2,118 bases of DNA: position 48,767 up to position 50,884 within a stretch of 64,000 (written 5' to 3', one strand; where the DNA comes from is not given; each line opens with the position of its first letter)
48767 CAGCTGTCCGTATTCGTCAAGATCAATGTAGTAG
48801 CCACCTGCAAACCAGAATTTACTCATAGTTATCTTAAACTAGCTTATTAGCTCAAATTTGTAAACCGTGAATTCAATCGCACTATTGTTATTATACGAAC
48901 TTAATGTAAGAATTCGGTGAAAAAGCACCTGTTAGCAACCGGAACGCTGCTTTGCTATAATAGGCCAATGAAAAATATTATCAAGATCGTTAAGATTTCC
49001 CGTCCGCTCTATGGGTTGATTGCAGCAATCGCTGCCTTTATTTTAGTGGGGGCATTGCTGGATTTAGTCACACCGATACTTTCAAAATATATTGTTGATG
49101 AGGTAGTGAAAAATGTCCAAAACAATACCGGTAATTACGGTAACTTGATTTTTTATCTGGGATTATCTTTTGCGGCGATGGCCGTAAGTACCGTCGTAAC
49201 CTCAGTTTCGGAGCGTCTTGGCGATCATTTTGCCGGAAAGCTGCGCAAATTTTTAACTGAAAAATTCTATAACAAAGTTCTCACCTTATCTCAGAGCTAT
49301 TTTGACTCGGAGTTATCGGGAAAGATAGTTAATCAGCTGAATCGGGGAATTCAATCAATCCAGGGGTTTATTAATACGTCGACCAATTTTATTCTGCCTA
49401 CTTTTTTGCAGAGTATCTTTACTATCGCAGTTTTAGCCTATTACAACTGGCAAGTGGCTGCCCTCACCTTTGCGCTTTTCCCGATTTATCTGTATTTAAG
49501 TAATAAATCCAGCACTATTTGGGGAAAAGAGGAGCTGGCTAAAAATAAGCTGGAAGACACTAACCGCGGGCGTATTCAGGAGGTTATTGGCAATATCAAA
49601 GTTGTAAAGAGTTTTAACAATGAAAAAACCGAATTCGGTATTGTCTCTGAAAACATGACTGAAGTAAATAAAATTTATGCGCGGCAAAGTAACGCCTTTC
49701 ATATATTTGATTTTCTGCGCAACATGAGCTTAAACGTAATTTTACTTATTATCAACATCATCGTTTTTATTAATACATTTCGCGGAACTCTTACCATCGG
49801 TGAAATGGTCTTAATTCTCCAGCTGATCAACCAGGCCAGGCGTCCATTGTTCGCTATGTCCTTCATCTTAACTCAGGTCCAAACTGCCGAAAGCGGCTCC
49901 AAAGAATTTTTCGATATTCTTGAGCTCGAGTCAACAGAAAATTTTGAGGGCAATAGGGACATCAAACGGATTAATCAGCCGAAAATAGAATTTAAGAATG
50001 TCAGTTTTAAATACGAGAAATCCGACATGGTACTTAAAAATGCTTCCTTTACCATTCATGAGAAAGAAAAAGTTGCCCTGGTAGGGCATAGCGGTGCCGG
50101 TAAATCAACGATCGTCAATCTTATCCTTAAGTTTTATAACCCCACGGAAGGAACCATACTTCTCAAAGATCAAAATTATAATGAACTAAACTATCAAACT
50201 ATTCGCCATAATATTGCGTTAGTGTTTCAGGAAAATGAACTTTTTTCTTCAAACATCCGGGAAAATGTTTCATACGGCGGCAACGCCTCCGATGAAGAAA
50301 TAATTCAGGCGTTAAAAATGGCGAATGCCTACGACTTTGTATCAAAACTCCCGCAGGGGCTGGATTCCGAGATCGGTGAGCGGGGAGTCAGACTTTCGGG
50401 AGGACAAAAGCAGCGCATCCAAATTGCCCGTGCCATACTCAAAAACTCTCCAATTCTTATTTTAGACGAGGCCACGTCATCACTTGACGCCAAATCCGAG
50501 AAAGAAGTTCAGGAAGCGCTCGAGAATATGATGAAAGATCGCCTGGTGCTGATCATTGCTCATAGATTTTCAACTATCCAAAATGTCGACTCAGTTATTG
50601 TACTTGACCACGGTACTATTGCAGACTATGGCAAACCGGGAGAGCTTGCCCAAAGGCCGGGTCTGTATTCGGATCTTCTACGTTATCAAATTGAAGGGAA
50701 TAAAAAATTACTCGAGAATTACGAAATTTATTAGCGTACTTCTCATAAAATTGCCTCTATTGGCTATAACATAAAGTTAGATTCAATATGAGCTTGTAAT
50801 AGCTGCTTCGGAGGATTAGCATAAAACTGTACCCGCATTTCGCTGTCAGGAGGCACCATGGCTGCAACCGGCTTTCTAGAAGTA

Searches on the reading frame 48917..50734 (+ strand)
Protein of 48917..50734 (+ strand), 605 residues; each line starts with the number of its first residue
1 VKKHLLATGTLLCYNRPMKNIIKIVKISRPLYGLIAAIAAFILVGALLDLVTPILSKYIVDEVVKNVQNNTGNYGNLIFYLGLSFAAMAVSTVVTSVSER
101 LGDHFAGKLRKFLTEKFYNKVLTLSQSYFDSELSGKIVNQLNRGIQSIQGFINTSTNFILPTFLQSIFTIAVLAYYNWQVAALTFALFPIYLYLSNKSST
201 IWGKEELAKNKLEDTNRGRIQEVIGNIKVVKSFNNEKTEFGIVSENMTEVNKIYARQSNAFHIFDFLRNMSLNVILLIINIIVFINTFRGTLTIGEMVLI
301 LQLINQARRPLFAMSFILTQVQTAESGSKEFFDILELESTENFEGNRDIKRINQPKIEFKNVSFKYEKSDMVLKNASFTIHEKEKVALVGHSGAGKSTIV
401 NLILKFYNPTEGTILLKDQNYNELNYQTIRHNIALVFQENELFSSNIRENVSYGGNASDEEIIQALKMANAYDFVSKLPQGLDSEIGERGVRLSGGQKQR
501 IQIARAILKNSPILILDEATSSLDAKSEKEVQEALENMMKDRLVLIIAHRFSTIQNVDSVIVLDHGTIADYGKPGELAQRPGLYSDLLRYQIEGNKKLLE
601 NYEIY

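Call 79: search_protein_families(library=pfam, proteins=[window:48917-50734:+], max_evalue=1)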
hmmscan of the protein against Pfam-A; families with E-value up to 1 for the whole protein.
window:48917-50734:+ (605 aa): 18 families
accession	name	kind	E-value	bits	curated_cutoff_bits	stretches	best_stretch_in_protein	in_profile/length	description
PF00005.33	ABC_tran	-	8.3e-36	124.1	25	1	373-521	1-137/137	ABC transporter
PF00664.28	ABC_membrane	-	8.2e-33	114.7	28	1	37-310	3-273/274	ABC transporter transmembrane region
PF02463.25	SMC_N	-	4.6e-07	29.9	40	1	383-562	24-210/220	RecF/RecN/SMC N terminal domain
PF06472.20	ABC_membrane_2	-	8.6e-05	22.5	24.4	1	32-195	14-171/269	ABC transporter transmembrane region 2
PF13191.12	AAA_16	-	0.00028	21.8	32.6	1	384-538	25-159/167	AAA ATPase domain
PF13401.12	AAA_22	-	0.00033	21.4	27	1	386-535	8-104/130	AAA domain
PF03193.22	RsgA_GTPase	-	0.00054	20.3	30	1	377-405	101-128/174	RsgA GTPase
PF00270.35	DEAD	-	0.0007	19.8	26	1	379-541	10-150/167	DEAD/DEAH box helicase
PF19263.5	DUF5906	-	0.00086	20.4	27.6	1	388-442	1-57/114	Family of unknown function (DUF5906)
PF13555.12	AAA_29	-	0.00095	19.3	27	1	376-400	15-39/61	P-loop containing region of AAA domain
PF01926.29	MMR_HSR1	-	0.0077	16.8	21.9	1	385-405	1-21/113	50S ribosome-binding GTPase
PF07728.20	AAA_5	-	0.036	14.5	22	1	386-428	2-46/139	AAA domain (dynein-related subfamily)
PF09818.15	ABC_ATPase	-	0.1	12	23.2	1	465-537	131-202/283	P-loop domain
PF20720.3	nSTAND3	-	0.13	12.3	27.2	1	374-425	8-58/155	Novel STAND NTPase 3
PF06414.18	Zeta_toxin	-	0.16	11.8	22.3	1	386-424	19-57/199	Zeta toxin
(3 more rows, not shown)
